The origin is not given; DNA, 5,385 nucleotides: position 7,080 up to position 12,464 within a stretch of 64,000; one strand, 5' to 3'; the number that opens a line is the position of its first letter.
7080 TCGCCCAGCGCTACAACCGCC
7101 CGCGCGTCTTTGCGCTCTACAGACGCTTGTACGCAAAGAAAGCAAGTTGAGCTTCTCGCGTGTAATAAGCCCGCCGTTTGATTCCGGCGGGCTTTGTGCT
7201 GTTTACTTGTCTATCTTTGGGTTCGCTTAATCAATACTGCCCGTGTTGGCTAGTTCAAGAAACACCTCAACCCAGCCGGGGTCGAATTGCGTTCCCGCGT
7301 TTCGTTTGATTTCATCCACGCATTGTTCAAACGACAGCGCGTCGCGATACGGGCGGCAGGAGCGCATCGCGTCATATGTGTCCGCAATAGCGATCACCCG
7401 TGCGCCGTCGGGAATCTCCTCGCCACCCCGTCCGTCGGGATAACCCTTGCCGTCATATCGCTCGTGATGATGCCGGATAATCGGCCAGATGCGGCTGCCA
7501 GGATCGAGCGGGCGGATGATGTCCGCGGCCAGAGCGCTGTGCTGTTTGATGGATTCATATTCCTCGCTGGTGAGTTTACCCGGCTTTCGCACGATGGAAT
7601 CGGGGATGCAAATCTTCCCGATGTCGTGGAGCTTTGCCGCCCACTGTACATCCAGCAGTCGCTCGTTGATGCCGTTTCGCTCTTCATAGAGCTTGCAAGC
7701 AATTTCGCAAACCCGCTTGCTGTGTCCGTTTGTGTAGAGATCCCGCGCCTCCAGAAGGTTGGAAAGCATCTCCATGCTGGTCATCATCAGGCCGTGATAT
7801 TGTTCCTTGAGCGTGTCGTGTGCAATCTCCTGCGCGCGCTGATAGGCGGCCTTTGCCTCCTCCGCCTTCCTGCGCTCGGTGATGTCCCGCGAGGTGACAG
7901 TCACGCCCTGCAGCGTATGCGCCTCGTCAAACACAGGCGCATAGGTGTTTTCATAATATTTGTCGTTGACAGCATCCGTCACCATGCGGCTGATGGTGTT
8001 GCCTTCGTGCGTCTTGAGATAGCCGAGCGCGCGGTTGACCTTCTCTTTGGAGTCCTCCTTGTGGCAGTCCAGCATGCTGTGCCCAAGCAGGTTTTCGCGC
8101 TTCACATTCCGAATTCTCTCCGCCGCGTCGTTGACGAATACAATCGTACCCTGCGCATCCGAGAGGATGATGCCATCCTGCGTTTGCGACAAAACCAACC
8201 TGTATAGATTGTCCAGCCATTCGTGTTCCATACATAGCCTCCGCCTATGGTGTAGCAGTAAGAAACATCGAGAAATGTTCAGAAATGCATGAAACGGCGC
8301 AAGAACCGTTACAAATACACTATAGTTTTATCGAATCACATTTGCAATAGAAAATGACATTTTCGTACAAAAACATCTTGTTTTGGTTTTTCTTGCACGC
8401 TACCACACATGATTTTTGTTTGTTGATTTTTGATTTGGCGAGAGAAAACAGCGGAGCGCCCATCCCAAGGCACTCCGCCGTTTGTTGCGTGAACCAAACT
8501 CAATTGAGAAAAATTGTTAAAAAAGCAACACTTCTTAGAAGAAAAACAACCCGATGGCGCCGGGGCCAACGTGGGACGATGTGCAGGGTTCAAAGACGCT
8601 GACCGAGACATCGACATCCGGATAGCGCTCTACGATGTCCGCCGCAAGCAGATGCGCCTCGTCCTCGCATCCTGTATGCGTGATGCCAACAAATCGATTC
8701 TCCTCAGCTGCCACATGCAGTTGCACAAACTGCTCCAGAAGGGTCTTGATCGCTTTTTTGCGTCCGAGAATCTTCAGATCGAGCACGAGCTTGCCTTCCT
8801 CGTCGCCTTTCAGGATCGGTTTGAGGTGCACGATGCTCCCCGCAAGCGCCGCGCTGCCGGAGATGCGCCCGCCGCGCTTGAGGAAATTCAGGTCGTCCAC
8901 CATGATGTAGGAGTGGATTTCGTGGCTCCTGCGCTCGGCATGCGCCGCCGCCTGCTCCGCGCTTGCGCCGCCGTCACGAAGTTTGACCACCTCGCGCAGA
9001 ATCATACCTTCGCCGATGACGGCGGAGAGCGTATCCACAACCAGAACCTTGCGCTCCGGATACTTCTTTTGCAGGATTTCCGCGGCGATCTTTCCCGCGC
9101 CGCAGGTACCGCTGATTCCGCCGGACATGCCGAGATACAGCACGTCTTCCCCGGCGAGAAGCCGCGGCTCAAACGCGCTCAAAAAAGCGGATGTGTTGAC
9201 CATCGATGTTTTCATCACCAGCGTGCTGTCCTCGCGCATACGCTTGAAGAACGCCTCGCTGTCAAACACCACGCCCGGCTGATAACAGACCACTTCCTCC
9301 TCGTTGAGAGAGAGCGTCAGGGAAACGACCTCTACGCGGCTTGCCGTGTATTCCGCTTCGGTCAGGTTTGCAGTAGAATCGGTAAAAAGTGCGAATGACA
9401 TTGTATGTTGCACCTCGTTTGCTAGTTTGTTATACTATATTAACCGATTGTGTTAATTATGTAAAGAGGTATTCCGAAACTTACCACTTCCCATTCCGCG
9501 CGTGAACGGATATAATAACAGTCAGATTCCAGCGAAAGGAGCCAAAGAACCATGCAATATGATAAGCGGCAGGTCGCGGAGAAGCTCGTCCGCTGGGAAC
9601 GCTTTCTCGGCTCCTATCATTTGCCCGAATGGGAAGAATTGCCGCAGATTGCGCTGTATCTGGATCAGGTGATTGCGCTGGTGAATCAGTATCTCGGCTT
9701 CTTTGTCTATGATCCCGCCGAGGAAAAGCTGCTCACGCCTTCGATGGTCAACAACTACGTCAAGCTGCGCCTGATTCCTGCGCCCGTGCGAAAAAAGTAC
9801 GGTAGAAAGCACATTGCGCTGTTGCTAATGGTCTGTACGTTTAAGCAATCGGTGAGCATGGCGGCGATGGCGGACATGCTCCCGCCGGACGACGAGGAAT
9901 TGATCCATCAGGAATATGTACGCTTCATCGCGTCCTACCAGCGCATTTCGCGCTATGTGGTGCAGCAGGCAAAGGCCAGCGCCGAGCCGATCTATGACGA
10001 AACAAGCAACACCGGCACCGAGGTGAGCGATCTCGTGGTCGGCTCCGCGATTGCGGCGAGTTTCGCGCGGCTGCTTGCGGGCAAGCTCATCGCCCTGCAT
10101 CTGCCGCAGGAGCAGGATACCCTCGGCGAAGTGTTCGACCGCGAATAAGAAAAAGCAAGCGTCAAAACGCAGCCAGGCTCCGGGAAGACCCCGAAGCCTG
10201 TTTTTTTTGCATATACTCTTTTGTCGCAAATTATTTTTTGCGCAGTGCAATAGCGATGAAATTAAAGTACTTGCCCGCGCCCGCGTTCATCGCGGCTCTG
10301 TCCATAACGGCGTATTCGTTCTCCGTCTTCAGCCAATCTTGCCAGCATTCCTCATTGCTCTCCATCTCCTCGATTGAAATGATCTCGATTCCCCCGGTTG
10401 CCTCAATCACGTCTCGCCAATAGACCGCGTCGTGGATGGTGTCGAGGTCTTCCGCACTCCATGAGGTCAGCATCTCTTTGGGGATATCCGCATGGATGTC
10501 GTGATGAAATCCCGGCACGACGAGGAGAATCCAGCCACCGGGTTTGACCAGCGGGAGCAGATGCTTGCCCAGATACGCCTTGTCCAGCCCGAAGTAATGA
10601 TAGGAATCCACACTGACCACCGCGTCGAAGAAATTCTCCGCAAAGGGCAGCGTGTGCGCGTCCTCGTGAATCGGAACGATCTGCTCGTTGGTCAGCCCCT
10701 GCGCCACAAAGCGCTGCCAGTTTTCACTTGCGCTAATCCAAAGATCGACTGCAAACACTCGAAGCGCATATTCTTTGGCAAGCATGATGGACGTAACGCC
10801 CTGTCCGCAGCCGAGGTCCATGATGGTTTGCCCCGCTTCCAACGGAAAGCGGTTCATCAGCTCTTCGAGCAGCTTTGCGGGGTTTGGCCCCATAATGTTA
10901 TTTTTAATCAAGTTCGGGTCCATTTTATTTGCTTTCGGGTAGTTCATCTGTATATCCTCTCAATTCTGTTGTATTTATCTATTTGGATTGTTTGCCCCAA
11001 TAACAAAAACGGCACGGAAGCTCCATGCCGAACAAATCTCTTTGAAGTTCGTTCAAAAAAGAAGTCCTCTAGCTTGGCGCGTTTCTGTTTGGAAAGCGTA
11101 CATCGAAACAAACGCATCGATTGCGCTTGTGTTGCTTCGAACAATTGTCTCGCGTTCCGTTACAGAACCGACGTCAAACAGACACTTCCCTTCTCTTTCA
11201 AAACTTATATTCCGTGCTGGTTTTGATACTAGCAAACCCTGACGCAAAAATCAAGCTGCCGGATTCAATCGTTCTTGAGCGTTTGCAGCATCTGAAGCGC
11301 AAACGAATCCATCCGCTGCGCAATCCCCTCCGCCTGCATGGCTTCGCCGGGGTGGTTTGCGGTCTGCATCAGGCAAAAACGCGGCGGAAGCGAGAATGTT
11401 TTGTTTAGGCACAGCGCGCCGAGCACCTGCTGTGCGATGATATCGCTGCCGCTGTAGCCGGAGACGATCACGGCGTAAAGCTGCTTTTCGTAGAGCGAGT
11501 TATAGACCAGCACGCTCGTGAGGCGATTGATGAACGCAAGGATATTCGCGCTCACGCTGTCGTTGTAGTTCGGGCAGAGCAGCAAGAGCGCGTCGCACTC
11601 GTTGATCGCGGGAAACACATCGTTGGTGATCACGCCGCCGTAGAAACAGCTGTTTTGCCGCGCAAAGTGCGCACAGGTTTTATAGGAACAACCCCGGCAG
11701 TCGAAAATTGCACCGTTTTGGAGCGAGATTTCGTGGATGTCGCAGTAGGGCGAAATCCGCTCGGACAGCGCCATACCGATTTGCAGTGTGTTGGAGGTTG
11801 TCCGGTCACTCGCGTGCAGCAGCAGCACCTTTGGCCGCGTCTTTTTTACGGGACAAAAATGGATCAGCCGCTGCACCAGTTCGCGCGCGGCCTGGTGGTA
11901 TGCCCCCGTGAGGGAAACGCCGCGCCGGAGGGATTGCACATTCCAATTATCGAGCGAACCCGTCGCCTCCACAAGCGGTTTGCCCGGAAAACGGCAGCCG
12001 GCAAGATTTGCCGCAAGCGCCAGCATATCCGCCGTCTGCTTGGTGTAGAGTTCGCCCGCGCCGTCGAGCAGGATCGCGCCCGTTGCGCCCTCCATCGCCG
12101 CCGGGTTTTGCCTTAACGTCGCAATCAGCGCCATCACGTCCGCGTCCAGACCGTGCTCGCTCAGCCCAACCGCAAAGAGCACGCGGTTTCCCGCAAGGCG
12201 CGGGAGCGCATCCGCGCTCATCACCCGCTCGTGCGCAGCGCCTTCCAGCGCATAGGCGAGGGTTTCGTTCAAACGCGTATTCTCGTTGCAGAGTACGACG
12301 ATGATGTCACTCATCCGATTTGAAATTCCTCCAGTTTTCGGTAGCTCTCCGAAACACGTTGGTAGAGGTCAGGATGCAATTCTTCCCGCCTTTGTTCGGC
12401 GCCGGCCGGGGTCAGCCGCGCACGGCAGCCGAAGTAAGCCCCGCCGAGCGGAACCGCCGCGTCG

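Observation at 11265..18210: Giant HD / helical / NadD-like / PRT-like fusion protein coupled to a divergent LDH-like dehydrogenase and a flavodoxin-like protein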

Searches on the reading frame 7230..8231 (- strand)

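Call 73: search_protein_families(library=pfam, proteins=[window:7230-8231:-], max_evalue=0.001)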
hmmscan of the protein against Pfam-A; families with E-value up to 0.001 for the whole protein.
window:7230-8231:- (334 aa): 7 families
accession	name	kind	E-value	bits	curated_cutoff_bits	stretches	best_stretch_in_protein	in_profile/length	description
PF13487.12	HD_5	-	5.6e-37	127.5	27.2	1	154-318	1-168/170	HD domain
PF01966.28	HD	-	1.8e-20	73.8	22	1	169-289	3-116/116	HD domain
PF08448.16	PAS_4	-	4.8e-15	56.2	23.1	1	14-121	1-109/110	PAS fold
PF13426.13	PAS_9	-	4.7e-10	40.1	27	1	19-119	2-103/103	PAS domain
PF00989.32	PAS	-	6.1e-10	39.5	22.6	1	9-117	2-113/113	PAS fold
PF13596.12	PAS_10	-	2.7e-09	38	22.1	1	13-118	4-106/106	PAS domain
PF13188.13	PAS_8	-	6.3e-05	23.2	21.8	1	8-40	1-33/65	PAS domain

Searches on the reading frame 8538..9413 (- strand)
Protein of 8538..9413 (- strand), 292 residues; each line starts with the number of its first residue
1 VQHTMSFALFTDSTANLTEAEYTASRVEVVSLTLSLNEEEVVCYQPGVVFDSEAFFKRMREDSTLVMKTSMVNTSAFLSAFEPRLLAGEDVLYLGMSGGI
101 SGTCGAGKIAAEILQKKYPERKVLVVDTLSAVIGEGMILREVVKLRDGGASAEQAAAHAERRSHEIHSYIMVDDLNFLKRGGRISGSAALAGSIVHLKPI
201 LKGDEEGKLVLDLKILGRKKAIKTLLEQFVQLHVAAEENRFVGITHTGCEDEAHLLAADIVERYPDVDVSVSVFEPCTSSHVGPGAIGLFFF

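Call 73: search_protein_families(library=pfam, proteins=[window:8538-9413:-], max_evalue=0.001)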
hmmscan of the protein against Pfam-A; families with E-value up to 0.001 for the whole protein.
window:8538-9413:- (292 aa): 1 family
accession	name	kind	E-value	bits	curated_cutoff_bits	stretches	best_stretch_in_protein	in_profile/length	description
PF02645.21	DegV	-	4.2e-61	207.2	27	1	7-291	2-277/280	Uncharacterised protein, DegV family COG1307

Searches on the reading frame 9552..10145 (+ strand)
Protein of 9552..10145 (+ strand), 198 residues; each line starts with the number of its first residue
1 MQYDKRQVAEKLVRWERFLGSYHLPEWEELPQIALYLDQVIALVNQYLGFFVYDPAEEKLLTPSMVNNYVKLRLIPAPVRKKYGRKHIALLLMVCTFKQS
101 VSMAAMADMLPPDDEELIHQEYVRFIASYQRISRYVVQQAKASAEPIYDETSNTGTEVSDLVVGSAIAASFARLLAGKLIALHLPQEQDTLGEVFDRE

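Call 73: search_protein_families(library=pfam, proteins=[window:9552-10145:+], max_evalue=0.001)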
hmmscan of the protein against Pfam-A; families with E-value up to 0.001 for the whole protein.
window:9552-10145:+ (198 aa): 1 family
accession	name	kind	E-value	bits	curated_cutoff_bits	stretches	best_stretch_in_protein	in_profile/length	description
PF08876.17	DUF1836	-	2.9e-24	85.6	27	1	25-129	1-102/105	Domain of unknown function (DUF1836)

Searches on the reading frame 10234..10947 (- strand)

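Call 73: search_protein_families(library=pfam, proteins=[window:10234-10947:-], max_evalue=0.001)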
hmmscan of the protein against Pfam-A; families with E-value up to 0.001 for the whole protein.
window:10234-10947:- (238 aa): 9 families
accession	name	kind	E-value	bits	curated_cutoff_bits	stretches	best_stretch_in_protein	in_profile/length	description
PF13649.12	Methyltransf_25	-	1.2e-13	52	27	1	42-138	1-97/97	Methyltransferase domain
PF08241.18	Methyltransf_11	-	3.1e-13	50.6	21.2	1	44-141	2-94/95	Methyltransferase domain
PF13489.12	Methyltransf_23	-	1.1e-09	38.7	27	1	26-154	8-124/164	Methyltransferase domain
PF02353.26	CMAS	-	6e-08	32.8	27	1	28-142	52-164/273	Mycolic acid cyclopropane synthetase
PF08242.18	Methyltransf_12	-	6.5e-07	30.4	30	1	43-140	1-98/98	Methyltransferase domain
PF13847.12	Methyltransf_31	-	2.1e-06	27.9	27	1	37-160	2-122/145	Methyltransferase domain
PF05175.20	MTS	-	3.7e-05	23.9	23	1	30-111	23-103/170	Methyltransferase small domain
PF01728.25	FtsJ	-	0.00013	22.4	24.1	1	27-73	9-56/181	FtsJ-like methyltransferase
PF13578.12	Methyltransf_24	-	0.00034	21.9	26.3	1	45-141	3-101/105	Methyltransferase domain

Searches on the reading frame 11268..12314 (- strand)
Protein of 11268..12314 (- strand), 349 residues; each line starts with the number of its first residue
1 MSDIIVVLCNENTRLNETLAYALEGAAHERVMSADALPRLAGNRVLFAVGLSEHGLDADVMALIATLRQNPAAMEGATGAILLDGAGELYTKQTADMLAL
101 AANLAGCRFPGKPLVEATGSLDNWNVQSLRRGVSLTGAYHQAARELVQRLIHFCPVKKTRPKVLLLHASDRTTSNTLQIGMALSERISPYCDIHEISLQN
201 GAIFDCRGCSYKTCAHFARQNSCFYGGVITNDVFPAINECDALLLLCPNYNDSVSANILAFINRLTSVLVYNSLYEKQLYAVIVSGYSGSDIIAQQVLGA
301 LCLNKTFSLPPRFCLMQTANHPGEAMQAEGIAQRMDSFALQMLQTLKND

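Call 3: search_protein_families(library=pfam, proteins=[window:11268-12314:-], max_evalue=0.1)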
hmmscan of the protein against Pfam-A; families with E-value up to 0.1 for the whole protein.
window:11268-12314:- (349 aa): 2 families
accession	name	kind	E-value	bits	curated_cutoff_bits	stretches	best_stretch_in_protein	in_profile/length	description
PF03358.20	FMN_red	-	1.9e-13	50.7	24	1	161-312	1-143/152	NADPH-dependent FMN reductase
PF04060.18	FeS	-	0.029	14.5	23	1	205-219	5-19/33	Putative Fe-S cluster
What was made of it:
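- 11265..12314 (-): Gene C: 349-aa protein. The N-terminal domain (aa 1-158) is of unknown fold. The C-terminal part is an FMN-reductase/iron-sulfur-flavoprotein-like domain (aa 161-312 = nt 11379-11834) with a four-Cys motif (aa 206-223 = nt 11646-11699). Pfam FMN_red, E 1.9e-13 (call 3).
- On Iron-sulfur flavoprotein (Isf): PF03358, 50.7 bits against a cut-off of 24 (call 3).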

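Call 4: search_protein_families(library=ncbifam, proteins=[window:11268-12314:-], max_evalue=0.1)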
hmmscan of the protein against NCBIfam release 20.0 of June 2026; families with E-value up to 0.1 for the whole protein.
window:11268-12314:- (349 aa): 0 families
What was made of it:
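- No DNA-binding or other output domain is present (calls 3, 4).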

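Call 6: search_protein_families(library=padloc, proteins=[window:11268-12314:-], max_evalue=0.1)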
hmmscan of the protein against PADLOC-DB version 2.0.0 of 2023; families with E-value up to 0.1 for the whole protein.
window:11268-12314:- (349 aa): 0 families
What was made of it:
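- On Known anti-phage defence systems (PADLOC): No hits for A, B or C at E up to 0.1 (call 6).
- No PADLOC model hits A, B or C (call 6).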

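Call 17: search_solved_structures(query=window:11268-12314:-, max_evalue=1, show_alignments=1)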
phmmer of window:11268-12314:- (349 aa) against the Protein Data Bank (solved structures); distinct sequences matched with E-value up to 1: 2.
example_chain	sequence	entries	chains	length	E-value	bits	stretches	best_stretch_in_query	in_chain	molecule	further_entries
7y50_A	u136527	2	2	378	0.057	15.7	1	307-342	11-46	Putative glutamate dehydrogenase/leucine dehydrogenase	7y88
7y87_A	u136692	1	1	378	0.057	15.7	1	307-342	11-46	Putative glutamate dehydrogenase/leucine dehydrogenase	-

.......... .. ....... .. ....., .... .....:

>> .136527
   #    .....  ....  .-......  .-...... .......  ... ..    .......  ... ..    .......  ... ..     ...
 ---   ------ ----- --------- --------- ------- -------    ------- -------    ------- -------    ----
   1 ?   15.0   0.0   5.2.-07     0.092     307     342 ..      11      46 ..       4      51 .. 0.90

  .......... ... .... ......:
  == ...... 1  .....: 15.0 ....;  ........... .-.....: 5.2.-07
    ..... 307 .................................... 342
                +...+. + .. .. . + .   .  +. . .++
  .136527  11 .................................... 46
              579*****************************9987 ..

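Call 33: search_solved_structures(query=A4, max_evalue=1, show_alignments=2)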
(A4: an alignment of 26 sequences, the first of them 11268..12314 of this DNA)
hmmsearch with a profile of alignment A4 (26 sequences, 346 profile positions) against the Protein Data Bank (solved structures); distinct sequences matched with E-value up to 1: 4.
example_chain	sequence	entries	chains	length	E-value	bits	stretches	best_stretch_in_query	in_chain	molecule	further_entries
3gfr_A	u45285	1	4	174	0.16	14.1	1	232-342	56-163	FMN-dependent NADPH-azoreductase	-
3gfs_A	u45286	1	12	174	0.57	12.3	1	232-341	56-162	FMN-dependent NADPH-azoreductase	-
1nni_1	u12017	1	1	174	0.93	11.6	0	232-340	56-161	hypothetical protein yhda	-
2gsw_A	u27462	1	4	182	0.99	11.5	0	232-340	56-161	yhdA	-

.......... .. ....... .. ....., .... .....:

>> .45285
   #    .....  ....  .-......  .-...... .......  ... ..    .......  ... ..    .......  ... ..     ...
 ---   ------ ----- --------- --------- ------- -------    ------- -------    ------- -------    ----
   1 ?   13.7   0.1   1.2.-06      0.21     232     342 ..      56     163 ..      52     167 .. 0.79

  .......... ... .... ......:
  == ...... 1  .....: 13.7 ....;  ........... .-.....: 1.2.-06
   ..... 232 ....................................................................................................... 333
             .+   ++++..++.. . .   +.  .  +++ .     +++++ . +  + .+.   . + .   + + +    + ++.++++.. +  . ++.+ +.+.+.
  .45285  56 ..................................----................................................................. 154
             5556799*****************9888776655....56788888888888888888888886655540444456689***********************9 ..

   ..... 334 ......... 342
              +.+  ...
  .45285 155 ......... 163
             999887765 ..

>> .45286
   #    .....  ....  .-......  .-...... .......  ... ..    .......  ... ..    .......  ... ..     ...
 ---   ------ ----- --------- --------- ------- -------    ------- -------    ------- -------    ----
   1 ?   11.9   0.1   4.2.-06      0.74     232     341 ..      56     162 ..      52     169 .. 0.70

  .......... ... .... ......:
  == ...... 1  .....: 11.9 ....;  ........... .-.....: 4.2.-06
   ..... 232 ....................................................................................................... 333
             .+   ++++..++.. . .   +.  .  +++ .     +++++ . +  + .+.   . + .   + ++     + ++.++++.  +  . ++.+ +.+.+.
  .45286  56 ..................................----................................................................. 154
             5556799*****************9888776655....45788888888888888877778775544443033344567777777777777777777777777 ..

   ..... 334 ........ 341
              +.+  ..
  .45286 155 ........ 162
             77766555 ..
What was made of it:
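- Closest known: Iron-sulfur flavoprotein. Different: No PDB sequence relative below E 0.1 (call 33).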
